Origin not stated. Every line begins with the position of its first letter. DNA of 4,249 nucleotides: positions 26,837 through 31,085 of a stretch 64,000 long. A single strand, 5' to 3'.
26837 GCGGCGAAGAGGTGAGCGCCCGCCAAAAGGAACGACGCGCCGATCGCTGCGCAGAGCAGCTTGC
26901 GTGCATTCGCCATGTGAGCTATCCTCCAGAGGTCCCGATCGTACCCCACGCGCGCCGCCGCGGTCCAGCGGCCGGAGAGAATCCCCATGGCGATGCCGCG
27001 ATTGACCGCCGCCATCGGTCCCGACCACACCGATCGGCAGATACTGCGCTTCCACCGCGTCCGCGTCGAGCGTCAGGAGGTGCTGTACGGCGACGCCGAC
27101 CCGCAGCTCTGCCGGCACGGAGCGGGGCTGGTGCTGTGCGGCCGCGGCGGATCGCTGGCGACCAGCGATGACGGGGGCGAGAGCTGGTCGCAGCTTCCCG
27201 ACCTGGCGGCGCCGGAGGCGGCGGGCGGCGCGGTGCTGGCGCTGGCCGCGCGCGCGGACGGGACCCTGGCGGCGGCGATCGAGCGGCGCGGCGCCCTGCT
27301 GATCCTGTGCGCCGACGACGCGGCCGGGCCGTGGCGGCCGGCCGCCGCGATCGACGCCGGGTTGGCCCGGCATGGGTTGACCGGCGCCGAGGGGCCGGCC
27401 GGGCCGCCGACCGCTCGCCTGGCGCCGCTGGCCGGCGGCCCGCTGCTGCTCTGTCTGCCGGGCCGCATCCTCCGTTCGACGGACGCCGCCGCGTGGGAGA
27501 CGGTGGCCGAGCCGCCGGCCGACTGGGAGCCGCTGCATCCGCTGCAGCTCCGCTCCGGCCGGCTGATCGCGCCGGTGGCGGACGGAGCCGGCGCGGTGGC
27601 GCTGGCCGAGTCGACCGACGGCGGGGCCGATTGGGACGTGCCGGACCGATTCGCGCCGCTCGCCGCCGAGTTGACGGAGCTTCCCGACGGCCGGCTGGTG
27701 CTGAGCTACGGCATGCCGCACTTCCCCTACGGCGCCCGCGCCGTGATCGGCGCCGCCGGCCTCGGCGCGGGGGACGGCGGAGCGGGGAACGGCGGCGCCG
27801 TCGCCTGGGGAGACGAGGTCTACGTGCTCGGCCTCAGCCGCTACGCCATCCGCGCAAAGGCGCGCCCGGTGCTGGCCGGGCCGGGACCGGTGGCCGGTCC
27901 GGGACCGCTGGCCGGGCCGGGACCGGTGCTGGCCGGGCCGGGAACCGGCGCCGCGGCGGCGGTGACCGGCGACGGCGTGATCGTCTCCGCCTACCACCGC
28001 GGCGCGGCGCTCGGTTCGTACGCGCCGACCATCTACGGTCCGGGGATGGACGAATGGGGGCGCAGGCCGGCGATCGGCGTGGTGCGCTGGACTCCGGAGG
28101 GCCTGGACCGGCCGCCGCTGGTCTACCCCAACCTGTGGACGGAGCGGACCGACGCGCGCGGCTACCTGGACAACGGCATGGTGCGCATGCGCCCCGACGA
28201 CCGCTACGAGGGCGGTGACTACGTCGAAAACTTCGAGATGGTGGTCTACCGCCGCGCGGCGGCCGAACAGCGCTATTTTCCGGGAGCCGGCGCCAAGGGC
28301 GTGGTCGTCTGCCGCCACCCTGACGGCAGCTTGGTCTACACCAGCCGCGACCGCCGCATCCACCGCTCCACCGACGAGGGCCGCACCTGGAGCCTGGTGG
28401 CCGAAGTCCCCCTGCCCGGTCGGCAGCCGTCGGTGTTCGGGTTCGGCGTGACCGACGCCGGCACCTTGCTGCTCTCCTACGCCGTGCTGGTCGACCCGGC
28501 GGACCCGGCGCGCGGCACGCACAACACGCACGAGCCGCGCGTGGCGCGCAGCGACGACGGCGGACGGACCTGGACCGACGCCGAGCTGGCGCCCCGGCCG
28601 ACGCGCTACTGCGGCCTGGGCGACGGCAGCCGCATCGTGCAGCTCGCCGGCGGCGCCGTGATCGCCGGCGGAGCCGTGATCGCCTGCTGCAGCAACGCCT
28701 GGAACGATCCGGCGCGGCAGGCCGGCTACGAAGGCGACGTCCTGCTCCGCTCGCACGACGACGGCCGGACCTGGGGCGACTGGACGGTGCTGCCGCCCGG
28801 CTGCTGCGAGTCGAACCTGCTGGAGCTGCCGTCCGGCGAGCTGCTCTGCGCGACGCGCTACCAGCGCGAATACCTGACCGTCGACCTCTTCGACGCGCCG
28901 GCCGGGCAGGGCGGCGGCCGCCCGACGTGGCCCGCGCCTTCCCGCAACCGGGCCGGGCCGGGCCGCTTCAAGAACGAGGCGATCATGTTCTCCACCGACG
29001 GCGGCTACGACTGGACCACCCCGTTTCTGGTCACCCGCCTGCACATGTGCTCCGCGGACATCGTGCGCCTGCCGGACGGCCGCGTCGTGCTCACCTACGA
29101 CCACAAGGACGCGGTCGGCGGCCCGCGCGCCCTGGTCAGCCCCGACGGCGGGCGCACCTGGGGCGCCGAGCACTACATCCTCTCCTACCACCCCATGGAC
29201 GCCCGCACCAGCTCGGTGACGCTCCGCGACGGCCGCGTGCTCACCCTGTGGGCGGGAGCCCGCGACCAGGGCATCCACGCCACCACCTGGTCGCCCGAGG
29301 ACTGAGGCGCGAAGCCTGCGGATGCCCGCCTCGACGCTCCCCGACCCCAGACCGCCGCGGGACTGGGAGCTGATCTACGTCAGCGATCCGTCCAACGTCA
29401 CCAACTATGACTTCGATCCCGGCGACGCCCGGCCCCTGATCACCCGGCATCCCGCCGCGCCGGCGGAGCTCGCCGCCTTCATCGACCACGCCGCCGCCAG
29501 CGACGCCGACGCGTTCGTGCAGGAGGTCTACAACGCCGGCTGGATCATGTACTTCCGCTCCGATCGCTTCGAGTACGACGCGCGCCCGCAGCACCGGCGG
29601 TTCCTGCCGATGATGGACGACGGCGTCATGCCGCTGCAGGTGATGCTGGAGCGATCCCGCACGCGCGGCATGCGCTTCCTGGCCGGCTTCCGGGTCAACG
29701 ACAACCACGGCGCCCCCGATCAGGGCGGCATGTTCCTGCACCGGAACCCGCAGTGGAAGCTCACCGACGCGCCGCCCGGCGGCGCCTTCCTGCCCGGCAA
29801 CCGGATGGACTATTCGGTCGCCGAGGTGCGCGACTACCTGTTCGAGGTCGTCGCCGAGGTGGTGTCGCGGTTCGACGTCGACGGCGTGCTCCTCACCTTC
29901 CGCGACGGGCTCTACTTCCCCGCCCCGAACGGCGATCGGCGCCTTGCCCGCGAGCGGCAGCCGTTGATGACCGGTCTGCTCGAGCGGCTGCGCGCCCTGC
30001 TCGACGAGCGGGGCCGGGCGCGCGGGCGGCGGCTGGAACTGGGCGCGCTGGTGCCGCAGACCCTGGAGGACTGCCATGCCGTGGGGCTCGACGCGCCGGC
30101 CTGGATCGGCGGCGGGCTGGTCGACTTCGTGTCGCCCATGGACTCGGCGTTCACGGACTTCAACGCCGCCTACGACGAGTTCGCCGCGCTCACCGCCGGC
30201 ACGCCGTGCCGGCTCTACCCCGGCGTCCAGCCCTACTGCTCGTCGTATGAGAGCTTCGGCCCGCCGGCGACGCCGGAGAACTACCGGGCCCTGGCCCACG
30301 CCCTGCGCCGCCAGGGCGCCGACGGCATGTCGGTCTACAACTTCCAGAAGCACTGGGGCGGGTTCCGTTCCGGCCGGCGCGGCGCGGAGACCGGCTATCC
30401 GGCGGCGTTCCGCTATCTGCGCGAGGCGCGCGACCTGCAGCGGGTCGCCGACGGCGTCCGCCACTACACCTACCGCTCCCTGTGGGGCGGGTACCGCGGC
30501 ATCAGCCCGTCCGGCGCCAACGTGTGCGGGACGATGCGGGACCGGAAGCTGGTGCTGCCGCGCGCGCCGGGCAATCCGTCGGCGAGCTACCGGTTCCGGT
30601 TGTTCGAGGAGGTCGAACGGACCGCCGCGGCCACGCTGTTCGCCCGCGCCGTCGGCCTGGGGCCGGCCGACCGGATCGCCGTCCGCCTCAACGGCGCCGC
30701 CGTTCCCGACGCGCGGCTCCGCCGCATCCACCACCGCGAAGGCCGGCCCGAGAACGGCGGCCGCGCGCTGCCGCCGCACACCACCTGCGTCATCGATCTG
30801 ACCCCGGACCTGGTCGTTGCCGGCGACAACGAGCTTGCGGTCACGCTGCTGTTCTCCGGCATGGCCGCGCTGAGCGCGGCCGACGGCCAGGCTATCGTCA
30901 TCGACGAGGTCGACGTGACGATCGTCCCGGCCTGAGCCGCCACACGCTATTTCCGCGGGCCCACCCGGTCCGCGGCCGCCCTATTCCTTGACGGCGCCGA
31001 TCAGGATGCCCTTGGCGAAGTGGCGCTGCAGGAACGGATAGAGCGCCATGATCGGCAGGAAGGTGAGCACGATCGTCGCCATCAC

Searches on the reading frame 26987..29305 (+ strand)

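Call 25: search_protein_families(library=pfam, proteins=[window:26987-29305:+], max_evalue=0.001)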
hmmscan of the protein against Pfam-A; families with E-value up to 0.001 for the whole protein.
window:26987-29305:+ (772 aa): 3 families
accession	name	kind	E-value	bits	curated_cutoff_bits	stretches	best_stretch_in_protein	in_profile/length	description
PF13088.12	BNR_2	-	8.3e-21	75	31.4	2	491-629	61-185/277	BNR repeat-like domain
PF02012.26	BNR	-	7.6e-08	31.7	27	0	59-68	2-11/12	BNR/Asp-box repeat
PF13810.12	DUF4185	-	0.00061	19.5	39.5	0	510-539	120-149/309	Domain of unknown function (DUF4185)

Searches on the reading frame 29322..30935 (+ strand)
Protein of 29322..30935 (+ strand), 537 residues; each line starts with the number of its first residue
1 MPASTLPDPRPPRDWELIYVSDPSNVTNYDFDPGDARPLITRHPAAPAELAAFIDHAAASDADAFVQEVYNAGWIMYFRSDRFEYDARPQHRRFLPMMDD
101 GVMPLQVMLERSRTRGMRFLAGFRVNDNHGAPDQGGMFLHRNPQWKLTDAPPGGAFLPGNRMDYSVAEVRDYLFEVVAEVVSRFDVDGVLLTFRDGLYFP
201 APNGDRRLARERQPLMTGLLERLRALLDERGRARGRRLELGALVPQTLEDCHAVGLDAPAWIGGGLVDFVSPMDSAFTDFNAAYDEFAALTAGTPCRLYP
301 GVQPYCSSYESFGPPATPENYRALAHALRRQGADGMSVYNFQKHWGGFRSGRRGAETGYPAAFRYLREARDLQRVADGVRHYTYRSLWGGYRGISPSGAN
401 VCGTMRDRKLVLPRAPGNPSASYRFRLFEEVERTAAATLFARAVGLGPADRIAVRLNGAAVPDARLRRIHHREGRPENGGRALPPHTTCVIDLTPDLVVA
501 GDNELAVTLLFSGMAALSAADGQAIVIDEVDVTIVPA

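Call 25: search_protein_families(library=pfam, proteins=[window:29322-30935:+], max_evalue=0.001)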
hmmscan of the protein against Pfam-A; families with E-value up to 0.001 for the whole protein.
window:29322-30935:+ (537 aa): 1 family
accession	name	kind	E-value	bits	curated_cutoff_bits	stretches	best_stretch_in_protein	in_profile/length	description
PF02638.21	GHL10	-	1.4e-10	41.2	27.9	1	50-204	21-171/311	Glycosyl hydrolase-like 10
